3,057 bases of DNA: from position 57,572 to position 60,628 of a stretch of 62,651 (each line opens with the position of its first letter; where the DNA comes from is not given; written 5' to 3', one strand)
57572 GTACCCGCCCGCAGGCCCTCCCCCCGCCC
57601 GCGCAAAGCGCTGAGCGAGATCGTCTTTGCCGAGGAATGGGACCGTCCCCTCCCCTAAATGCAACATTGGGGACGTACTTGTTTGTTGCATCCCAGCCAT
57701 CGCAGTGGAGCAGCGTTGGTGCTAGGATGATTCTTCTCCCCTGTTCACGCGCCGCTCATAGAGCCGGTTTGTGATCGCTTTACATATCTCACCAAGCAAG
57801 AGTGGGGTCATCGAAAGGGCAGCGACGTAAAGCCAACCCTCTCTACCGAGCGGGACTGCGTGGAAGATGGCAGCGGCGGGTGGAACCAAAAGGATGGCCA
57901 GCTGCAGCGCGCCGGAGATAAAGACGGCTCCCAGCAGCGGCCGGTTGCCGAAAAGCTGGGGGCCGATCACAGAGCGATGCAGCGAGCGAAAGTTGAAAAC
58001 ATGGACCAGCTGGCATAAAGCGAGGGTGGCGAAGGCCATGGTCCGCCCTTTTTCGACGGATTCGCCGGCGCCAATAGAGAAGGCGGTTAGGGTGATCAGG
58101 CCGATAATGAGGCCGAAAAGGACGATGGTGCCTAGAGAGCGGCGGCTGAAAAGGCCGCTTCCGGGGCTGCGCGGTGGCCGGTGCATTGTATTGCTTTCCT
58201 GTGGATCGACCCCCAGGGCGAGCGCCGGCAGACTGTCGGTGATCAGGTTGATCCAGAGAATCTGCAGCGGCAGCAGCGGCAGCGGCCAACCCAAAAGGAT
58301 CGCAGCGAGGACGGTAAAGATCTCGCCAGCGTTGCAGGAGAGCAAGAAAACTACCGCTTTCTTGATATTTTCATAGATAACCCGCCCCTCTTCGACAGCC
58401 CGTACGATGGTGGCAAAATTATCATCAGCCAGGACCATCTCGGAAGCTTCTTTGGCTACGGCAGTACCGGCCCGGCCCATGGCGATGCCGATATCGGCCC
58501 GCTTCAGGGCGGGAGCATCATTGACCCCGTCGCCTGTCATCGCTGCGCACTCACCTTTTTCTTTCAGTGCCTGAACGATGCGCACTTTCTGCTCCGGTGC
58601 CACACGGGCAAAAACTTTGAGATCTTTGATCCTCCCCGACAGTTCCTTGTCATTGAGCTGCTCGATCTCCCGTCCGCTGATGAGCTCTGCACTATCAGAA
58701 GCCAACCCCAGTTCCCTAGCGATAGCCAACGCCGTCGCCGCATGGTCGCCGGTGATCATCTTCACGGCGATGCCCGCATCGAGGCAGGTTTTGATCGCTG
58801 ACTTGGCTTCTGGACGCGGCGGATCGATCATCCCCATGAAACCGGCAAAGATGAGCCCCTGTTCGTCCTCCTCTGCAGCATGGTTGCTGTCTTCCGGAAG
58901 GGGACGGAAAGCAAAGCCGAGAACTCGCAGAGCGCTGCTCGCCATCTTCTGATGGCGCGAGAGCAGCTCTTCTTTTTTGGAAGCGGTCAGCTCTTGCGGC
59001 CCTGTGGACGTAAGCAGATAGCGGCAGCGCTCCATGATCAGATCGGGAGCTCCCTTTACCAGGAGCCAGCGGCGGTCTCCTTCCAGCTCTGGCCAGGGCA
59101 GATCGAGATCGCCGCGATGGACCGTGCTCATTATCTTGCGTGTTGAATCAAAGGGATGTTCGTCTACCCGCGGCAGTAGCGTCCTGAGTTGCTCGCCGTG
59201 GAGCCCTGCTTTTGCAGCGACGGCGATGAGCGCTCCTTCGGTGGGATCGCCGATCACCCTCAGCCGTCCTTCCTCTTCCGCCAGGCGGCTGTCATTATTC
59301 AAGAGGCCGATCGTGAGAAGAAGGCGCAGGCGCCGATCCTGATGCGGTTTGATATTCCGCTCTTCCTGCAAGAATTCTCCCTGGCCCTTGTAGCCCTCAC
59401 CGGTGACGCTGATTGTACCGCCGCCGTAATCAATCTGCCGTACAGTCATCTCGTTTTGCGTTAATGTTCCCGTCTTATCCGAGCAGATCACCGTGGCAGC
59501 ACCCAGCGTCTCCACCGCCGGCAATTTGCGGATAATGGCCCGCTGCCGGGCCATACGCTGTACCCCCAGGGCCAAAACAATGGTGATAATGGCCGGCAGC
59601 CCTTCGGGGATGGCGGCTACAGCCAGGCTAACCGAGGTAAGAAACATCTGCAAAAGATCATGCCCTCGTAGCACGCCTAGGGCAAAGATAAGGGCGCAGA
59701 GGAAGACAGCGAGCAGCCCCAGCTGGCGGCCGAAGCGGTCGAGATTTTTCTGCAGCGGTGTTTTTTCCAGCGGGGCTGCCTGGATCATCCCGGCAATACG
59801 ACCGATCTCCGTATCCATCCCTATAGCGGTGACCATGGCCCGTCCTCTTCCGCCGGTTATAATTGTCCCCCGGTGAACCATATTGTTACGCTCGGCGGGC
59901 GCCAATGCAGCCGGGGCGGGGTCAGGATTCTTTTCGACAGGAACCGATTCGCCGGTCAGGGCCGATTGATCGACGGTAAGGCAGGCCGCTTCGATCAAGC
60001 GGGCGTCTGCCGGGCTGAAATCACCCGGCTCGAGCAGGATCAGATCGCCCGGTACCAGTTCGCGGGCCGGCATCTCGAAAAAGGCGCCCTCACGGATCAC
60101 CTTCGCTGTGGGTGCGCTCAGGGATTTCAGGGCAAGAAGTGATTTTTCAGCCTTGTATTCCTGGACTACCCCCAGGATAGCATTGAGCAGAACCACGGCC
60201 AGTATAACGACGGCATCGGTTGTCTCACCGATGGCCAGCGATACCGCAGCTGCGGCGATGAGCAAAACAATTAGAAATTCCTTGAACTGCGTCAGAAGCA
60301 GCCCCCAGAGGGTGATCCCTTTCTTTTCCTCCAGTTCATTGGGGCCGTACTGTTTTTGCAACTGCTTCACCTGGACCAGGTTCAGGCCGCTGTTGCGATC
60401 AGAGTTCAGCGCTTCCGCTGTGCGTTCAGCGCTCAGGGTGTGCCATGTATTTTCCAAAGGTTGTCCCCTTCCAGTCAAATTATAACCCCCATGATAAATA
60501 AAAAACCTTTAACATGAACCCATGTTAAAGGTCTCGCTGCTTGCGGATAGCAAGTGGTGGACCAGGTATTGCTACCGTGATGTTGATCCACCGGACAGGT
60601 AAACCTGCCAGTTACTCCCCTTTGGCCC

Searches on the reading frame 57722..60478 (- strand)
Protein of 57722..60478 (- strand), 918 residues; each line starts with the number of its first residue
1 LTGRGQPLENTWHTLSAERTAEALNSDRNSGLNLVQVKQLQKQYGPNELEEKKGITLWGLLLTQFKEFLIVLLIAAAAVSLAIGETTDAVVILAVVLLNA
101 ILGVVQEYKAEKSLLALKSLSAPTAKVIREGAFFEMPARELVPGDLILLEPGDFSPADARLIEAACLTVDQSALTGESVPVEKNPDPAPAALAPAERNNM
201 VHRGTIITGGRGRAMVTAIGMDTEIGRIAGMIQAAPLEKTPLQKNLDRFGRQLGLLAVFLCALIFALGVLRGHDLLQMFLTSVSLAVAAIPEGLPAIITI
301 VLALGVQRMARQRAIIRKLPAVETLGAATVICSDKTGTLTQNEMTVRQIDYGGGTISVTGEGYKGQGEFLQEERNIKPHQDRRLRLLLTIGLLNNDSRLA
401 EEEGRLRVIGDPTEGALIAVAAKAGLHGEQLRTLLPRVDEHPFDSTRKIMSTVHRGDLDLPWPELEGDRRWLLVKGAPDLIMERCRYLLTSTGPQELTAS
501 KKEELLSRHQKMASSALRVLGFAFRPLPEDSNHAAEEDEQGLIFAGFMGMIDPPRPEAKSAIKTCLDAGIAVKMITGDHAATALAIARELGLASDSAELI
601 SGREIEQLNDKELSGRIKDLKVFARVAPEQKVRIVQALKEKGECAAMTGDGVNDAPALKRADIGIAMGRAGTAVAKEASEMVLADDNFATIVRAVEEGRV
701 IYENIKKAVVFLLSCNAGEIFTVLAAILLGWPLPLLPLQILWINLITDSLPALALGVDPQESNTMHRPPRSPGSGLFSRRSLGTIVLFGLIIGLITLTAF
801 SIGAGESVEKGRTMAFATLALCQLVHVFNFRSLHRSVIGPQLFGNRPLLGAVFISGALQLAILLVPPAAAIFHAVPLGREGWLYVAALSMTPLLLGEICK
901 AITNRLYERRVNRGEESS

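Call 8: search_protein_families(library=ncbifam, proteins=[window:57722-60478:-])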
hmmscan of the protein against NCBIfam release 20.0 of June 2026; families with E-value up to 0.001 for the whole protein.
window:57722-60478:- (918 aa): 22 families
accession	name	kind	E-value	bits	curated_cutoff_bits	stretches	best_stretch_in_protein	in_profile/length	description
TIGR01522.1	ATPase-IIA2_Ca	equivalog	7e-217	722.1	798.3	1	13-904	5-851/854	calcium-transporting P-type ATPase, PMR1-type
TIGR01116.1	ATPase-IIA1_Ca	equivalog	8.8e-200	665.7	703.4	1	62-902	2-797/799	calcium-translocating P-type ATPase, SERCA-type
TIGR01517.1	ATPase-IIB_Ca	equivalog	9.2e-150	500.6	507.05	2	392-902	397-879/882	calcium-translocating P-type ATPase, PMCA-type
TIGR01523.1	ATPase-IID_K-Na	equivalog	5e-147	491.1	645.05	2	240-801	267-855/997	potassium/sodium efflux P-type ATPase, fungal-type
TIGR01106.1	ATPase-IIC_X-K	subfamily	1e-138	463.9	946.1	2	9-599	14-614/997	Na,H/K antiporter P-type ATPase subunit alpha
TIGR01524.1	ATPase-IIIB_Mg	equivalog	2e-125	419.7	610.75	2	16-353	19-362/867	magnesium-translocating P-type ATPase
TIGR01647.1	ATPase-IIIA_H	equivalog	3.2e-125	419.1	615.5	2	31-349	1-307/755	plasma-membrane proton-efflux P-type ATPase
NF011702.0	PRK15122.1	subfamily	6.1e-107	358.7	975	2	432-768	440-765/907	magnesium-translocating P-type ATPase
TIGR01494.1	ATPase_P-type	subfamily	1.3e-99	333.8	62.3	3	91-350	1-233/478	HAD-IC family P-type ATPase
TIGR01525.1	ATPase-IB_hvy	subfamily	2.3e-76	257.9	346.25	3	71-350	3-270/560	heavy metal translocating P-type ATPase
TIGR01657.1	P-ATPase-V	hypoth_equivalog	1.1e-67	228.4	618.25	2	26-611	134-716/1055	ATP13A2 family polyamine export P-type ATPase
TIGR01512.1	ATPase-IB2_Cd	subfamily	2.6e-62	211.2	313.5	3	71-350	3-256/494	cadmium family heavy metal-translocating P-type ATPase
TIGR01511.1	ATPase-IB1_Cu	subfamily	5.4e-52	177.4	397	3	88-350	45-283/542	copper-translocating P-type ATPase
NF008262.1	PRK11033.1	equivalog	2.3e-46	158.6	1005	2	68-349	176-446/731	zinc/cadmium/mercury/lead-transporting ATPase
NF033775.1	P_type_ZntA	exception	1.8e-39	135.7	1240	2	68-349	181-451/732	Zn(II)/Cd(II)/Pb(II) translocating P-type ATPase ZntA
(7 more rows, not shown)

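Call 9: find_related_loci(query=window:57722-60457:-, collection=genome_contigs, flank=2500)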
Query window:57722-60457:- (911 aa) in genome_contigs; peptide patterns used: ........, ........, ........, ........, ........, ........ (x = any residue, [..] = any of these).
162 stretches matched a pattern; 103 encode a relative of the query (tblastn E <= 1e-3); the best 80 are kept; 80 distinct loci.
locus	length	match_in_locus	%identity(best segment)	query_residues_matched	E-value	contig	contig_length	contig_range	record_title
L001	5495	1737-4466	77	1-909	0e+0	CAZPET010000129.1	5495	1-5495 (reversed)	MAG TPA_asm: uncultured Syntrophomonadaceae bacterium isolate binchicken_co88_589 genome assembly, contig: NODE_26769_le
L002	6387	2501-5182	73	1-893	0e+0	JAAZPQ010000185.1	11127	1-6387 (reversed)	MAG: Bacillota bacterium isolate AS4GglBPBL_6 19044_AS4G, whole genome shotgun sequence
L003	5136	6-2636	74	32-907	0e+0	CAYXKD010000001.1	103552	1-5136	MAG TPA_asm: uncultured Syntrophomonadaceae bacterium isolate binchicken_co39_259 genome assembly, contig: NODE_357_leng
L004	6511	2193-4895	72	1-900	0e+0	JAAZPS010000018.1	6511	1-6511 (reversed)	MAG: Bacillota bacterium isolate AS4KglBPMA_3 601_AS4K, whole genome shotgun sequence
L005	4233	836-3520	72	1-894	0e+0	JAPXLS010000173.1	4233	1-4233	MAG: Bacillota bacterium isolate binned_ad_5.22 NODE_22229_length_4233_cov_2.615441, whole genome shotgun sequence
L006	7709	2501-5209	72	1-902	0e+0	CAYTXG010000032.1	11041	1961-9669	MAG TPA_asm: uncultured Syntrophomonadaceae bacterium isolate binchicken_co39_612 genome assembly, contig: NODE_14068_le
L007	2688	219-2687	72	1-822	0e+0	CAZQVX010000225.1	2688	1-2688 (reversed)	MAG TPA_asm: uncultured Syntrophomonadaceae bacterium isolate binchicken_co39_611 genome assembly, contig: NODE_74349_le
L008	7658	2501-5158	66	15-899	0e+0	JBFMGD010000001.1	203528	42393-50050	MAG: Bacillota bacterium isolate MAG288 MAG288_1, whole genome shotgun sequence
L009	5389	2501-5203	50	2-897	0e+0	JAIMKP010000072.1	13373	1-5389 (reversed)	MAG: Desulfosporosinus sp. isolate GA_180221_E-2-1-MAG-50_16 NODE_762_length_13567_cov_9.894020, whole genome shotgun se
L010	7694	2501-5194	49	2-897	0e+0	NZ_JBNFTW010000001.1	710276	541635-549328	Desulfosporosinus sp. SYSU MS00001 NODE_1_length_710276_cov_36.134201, whole genome shotgun sequence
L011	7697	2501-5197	50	2-897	0e+0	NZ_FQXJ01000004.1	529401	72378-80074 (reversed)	Desulfosporosinus lacus DSM 15449, whole genome shotgun sequence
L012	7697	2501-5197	50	2-897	0e+0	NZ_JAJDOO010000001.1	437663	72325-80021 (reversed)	Desulfosporosinus sp. SRJS8 NODE_1_length_437663_cov_53.385393, whole genome shotgun sequence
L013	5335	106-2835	46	1-902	0e+0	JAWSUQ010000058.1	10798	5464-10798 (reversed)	MAG: Bacillota bacterium isolate B4G8CH4-15 NODE_58_length_10798_cov_2.775394, whole genome shotgun sequence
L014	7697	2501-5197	49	2-897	0e+0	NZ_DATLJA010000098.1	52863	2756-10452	MAG: Desulfitobacterium sp. isolate SMAG_U13683 k141_43978, whole genome shotgun sequence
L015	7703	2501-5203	50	2-897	0e+0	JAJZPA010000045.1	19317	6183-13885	MAG: Bacillota bacterium isolate SKS1.bin106 NODE_5058_length_19317_cov_2.098489, whole genome shotgun sequence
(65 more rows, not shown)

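Call 36: search_protein_families(library=pfam, proteins=[window:57722-60457:-])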
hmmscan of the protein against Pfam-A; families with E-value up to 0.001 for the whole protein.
window:57722-60457:- (911 aa): 7 families
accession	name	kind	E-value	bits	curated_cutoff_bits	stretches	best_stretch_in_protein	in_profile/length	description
PF00122.25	E1-E2_ATPase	-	6.4e-58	195.7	28.1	1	113-305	2-181/181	E1-E2 ATPase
PF00689.26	Cation_ATPase_C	-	2.1e-54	184.4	27.3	1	725-895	1-175/175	Cation transporting ATPase, C-terminus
PF13246.12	Cation_ATPase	-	7.7e-21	74.4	21.7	1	386-480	2-90/91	Cation transport ATPase (P-type)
PF00690.31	Cation_ATPase_N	-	1.4e-19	69.9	20.4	1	5-73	1-69/69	Cation transporter/ATPase, N-terminus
PF00702.32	Hydrolase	-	3.4e-18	67.2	26.4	1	538-655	88-191/191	haloacid dehalogenase-like hydrolase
PF08282.18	Hydrolase_3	-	2.9e-05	24.4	20.9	1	631-680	199-247/255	haloacid dehalogenase-like hydrolase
PF12710.13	HAD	-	0.00061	20.7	27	0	547-652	86-189/189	haloacid dehalogenase-like hydrolase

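Call 37: search_solved_structures(query=window:57722-60457:-, max_evalue=1e-50, show_alignments=0)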
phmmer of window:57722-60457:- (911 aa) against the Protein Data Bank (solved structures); distinct sequences matched with E-value up to 1e-50: 70 (the best 60 are shown).
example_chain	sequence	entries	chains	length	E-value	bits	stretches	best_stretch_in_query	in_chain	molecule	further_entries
6zhf_A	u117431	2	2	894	4.6e-205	686.6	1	16-901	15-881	Calcium-transporting ATPase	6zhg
9euq_A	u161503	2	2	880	1.1e-204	685.3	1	17-900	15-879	Calcium-transporting ATPase lmo0841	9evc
6zhh_A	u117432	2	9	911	2.9e-203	680.7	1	16-901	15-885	Calcium-transporting ATPase | Calcium-transporting ATPase lmo0841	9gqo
8iwp_A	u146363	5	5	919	3.3e-179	601.1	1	10-896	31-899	Calcium-transporting ATPase type 2C member 1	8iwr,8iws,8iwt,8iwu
7yag_A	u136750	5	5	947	3.7e-179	600.9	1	10-896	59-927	Calcium-transporting ATPase type 2C member 1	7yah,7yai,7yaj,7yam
8iww_A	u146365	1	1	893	3.9e-179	600.8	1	10-896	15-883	Calcium-transporting ATPase type 2C member 1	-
7e7s_A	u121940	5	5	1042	1.2e-168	566.2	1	2-792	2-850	Sarcoplasmic/endoplasmic reticulum calcium ATPase 2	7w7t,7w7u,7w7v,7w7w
6ln5_A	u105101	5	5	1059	1.3e-168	566.1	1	2-792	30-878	Sarcoplasmic/endoplasmic reticulum calcium ATPase 2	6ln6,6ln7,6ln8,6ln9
5ztf_A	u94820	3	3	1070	1.3e-168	566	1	2-792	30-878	Sarcoplasmic/endoplasmic reticulum calcium ATPase 2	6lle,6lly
7bt2_A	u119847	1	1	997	1.8e-168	565.5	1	2-792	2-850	Sarcoplasmic/endoplasmic reticulum calcium ATPase 2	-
6jju_A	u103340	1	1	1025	2.1e-168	565.4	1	2-792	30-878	Sarcoplasmic/endoplasmic reticulum calcium ATPase 2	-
5mpm_A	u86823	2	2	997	7.3e-168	563.6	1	2-792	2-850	Sarcoplasmic/endoplasmic reticulum calcium ATPase 2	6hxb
27qy_A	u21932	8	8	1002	1.5e-166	559.2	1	6-790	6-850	Sarcoplasmic/endoplasmic reticulum calcium ATPase 1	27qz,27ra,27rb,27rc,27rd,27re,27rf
4bew_A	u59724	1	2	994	5.1e-166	557.4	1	6-790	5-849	SARCOPLASMIC/ENDOPLASMIC RETICULUM CALCIUM ATPASE 1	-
2dqs_A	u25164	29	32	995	7.9e-166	556.8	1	6-790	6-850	Sarcoplasmic/endoplasmic reticulum calcium ATPase 1 | SERCA1a | SARCOPLASMIC ENDOPLASMIC RETICULUM CALCIUM ATPASE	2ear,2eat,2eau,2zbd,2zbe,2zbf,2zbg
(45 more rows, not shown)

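Call 49: list_cluster_members(proteins=[window:57722-60457:-, window:57722-60478:-])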
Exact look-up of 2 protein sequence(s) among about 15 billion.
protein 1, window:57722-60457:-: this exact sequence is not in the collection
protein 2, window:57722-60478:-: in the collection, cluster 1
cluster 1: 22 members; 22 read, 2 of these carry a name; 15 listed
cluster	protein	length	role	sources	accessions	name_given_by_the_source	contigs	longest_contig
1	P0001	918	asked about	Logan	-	-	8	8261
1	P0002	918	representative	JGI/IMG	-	-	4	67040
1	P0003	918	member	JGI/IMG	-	Ca2+-transporting ATPase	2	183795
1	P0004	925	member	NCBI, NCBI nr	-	-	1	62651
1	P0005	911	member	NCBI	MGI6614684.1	MAG: cation-translocating P-type ATPase [Dethiobacteria bacterium]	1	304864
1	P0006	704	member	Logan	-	-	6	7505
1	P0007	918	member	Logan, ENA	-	-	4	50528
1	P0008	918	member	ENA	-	-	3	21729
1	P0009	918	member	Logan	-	-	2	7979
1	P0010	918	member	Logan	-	-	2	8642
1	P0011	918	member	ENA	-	-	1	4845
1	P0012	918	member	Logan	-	-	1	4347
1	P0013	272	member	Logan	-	-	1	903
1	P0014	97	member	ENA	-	-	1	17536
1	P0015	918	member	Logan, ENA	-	-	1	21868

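Call 50: find_homologous_proteins(query=window:57722-60457:-, max_evalue=1e-100)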
Query window:57722-60457:- (911 aa): 7981 proteins with E <= 1e-100 among 8000 candidates; the best 120 are listed.
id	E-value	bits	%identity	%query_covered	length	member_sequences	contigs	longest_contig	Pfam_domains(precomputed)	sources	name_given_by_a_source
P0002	0.0e+0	1988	100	100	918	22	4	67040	PF00702.33,PF13246.13,PF00689.27,PF08282.19,PF00690.32,PF00122.26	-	-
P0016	0.0e+0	1650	84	100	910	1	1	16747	PF00702.33,PF13246.13,PF00689.27,PF08282.19,PF00690.32,PF00122.26,PF12710.14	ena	-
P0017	0.0e+0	1517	78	99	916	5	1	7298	PF00702.33,PF13246.13,PF00689.27,PF00690.32,PF00122.26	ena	-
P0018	0.0e+0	1470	75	99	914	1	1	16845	PF00702.33,PF13246.13,PF00689.27,PF08282.19,PF00690.32,PF00122.26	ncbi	-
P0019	0.0e+0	1468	75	98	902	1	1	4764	PF00702.33,PF13246.13,PF00689.27,PF00690.32,PF00122.26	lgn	-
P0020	0.0e+0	1460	74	99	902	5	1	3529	PF00702.33,PF13246.13,PF00689.27,PF00690.32,PF00122.26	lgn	-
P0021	0.0e+0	1443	74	99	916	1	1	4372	PF00702.33,PF13246.13,PF00689.27,PF00690.32,PF00122.26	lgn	-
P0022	0.0e+0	1438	74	99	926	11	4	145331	PF00702.33,PF13246.13,PF00689.27,PF08282.19,PF00690.32,PF00122.26,PF12710.14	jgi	jgi:Ca2+-transporting ATPase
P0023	0.0e+0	1435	74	98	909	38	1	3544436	PF00702.33,PF13246.13,PF00689.27,PF08282.19,PF00690.32,PF00122.26,PF12710.14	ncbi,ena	-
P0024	0.0e+0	1426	72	99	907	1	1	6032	PF00702.33,PF13246.13,PF00689.27,PF00690.32,PF00122.26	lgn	-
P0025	0.0e+0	1412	73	98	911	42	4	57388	PF00702.33,PF13246.13,PF00689.27,PF00690.32,PF00122.26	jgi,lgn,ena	jgi:Ca2+-transporting ATPase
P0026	0.0e+0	1400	72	98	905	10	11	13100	PF00702.33,PF13246.13,PF00689.27,PF00690.32,PF00122.26,PF12710.14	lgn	-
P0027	0.0e+0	1396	72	99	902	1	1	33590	PF00702.33,PF13246.13,PF00689.27,PF00690.32,PF00122.26,PF12710.14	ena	-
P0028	0.0e+0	1394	72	99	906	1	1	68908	PF00702.33,PF13246.13,PF00689.27,PF00690.32,PF00122.26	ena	-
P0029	0.0e+0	1390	72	98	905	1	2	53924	PF00702.33,PF13246.13,PF00689.27,PF08282.19,PF00690.32,PF00122.26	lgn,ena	-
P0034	0.0e+0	1282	67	99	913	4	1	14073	PF00702.33,PF13246.13,PF00689.27,PF08282.19,PF00690.32,PF00122.26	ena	-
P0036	0.0e+0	1138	61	98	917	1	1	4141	PF00702.33,PF13246.13,PF00689.27,PF00690.32,PF00122.26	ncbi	-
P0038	0.0e+0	1132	60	99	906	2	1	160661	PF00702.33,PF13246.13,PF00689.27,PF00690.32,PF00122.26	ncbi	-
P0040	0.0e+0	1109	59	98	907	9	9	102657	PF00702.33,PF13246.13,PF00689.27,PF00690.32,PF00122.26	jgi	-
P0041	0.0e+0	1108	61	98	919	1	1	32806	PF00702.33,PF13246.13,PF00689.27,PF00690.32,PF00122.26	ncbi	-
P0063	0.0e+0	1087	59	98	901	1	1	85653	PF00702.33,PF13246.13,PF00689.27,PF00690.32,PF00122.26,PF12710.14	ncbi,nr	ncbi:MAG TPA: calcium-translocating P-type ATPase, SERCA-type [Hydrogenispora sp.]|nr:calcium-transl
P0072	0.0e+0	1078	58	98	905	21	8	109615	PF00702.33,PF13246.13,PF00689.27,PF00690.32,PF00122.26,PF12710.14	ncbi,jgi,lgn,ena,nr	ncbi:MAG: calcium-translocating P-type ATPase, SERCA-type [Firmicutes bacterium]|jgi:Ca2+-transporti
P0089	0.0e+0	1031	56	98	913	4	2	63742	PF00702.33,PF13246.13,PF00689.27,PF00690.32,PF00122.26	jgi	jgi:Ca2+-transporting ATPase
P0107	4.3e-292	989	54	98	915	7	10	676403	PF00702.33,PF13246.13,PF00689.27,PF00690.32,PF00122.26,PF12710.14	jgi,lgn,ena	-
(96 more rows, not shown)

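Call 51: find_encoding_contigs(protein=P0016, flank=1000, max_places=1)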
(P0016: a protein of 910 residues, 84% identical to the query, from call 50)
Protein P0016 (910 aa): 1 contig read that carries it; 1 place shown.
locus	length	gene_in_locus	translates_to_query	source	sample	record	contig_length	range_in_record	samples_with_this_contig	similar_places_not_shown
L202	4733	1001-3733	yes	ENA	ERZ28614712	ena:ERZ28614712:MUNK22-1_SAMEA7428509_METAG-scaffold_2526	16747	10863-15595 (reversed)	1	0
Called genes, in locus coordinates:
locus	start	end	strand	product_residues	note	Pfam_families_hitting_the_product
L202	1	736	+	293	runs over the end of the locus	PF07947:YhhN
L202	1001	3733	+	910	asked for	PF00690:Cation_ATPase_N, PF00122:E1-E2_ATPase, PF13246:Cation_ATPase, PF00702:Hydrolase, PF12710:HAD (weak), PF08282:Hydrolase_3 (faint), PF00689:Cation_ATPase_C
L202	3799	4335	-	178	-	PF00881:Nitroreductase, PF14512:TM1586_NiRdase (weak)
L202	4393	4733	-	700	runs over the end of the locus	PF08206:OB_RNB, PF17876:CSD2, PF00773:RNB, PF00575:S1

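Call 52: find_encoding_contigs(protein=P0023, flank=1000, max_places=1)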
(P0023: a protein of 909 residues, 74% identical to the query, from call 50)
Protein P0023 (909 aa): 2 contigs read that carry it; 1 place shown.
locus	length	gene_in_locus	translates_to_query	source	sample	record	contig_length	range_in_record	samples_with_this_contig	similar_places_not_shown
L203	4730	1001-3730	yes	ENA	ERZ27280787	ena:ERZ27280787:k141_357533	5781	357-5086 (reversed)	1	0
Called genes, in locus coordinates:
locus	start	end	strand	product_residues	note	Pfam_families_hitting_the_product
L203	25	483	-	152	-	PF01668:SmpB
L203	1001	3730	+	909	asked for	PF00690:Cation_ATPase_N, PF00122:E1-E2_ATPase, PF13246:Cation_ATPase, PF12710:HAD (weak), PF00702:Hydrolase, PF08282:Hydrolase_3 (faint), PF00689:Cation_ATPase_C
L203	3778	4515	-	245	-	PF00106:adh_short, PF08659:KR, PF13561:adh_short_C2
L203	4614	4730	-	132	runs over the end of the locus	PF01243:PNPOx_N, PF12900:Pyridox_ox_2 (weak), PF16242:Pyrid_ox_like (weak)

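Call 53: find_encoding_contigs(protein=P0034, flank=1000, max_places=1)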
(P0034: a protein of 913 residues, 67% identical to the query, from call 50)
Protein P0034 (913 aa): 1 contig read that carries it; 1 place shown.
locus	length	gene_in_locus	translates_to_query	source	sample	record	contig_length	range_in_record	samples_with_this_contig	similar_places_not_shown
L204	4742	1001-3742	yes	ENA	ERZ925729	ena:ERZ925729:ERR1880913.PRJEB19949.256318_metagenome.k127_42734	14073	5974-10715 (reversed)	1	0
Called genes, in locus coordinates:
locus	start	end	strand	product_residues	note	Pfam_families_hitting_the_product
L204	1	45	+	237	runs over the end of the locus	PF16481:DUF5058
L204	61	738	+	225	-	-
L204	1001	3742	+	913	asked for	PF00690:Cation_ATPase_N, PF00122:E1-E2_ATPase, PF13246:Cation_ATPase, PF00702:Hydrolase, PF08282:Hydrolase_3 (faint), PF00689:Cation_ATPase_C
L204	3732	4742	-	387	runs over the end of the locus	PF16983:MFS_MOT1, PF00916:Sulfate_transp, PF16983:MFS_MOT1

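Call 54: find_encoding_contigs(protein=P0038, flank=1000, max_places=1)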
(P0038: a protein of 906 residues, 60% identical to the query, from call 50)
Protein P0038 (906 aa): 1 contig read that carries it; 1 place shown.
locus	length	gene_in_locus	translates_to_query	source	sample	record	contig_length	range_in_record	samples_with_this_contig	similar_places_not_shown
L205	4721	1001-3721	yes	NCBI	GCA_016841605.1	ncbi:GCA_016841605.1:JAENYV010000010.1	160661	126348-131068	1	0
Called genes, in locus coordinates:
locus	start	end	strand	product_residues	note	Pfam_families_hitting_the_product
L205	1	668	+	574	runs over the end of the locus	PF02463:SMC_N (faint), PF03193:RsgA_GTPase (faint), PF13555:AAA_29 (faint), PF00005:ABC_tran, PF13175:AAA_15 (faint), PF13304:AAA_21 (faint), PF12848:ABC_tran_Xtn (weak), PF00005:ABC_tran, +1 more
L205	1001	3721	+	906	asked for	PF00690:Cation_ATPase_N, PF00122:E1-E2_ATPase, PF13246:Cation_ATPase, PF00702:Hydrolase, PF00689:Cation_ATPase_C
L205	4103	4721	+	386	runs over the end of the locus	PF08245:Mur_ligase_M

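Call 55: find_encoding_contigs(protein=P0040, flank=1000, max_places=1)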
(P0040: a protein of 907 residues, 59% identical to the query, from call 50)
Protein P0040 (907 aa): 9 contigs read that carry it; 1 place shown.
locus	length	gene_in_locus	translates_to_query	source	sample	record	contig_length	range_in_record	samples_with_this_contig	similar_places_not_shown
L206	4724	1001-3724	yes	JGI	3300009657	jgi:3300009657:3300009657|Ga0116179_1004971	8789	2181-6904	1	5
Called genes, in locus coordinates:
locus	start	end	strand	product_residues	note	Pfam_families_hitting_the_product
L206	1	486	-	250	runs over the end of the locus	PF21946:LppM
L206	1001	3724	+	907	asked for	PF00690:Cation_ATPase_N, PF00122:E1-E2_ATPase, PF13246:Cation_ATPase, PF00702:Hydrolase, PF00689:Cation_ATPase_C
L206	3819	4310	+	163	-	PF04542:Sigma70_r2, PF08281:Sigma70_r4_2, PF04545:Sigma70_r4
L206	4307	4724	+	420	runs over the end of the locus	-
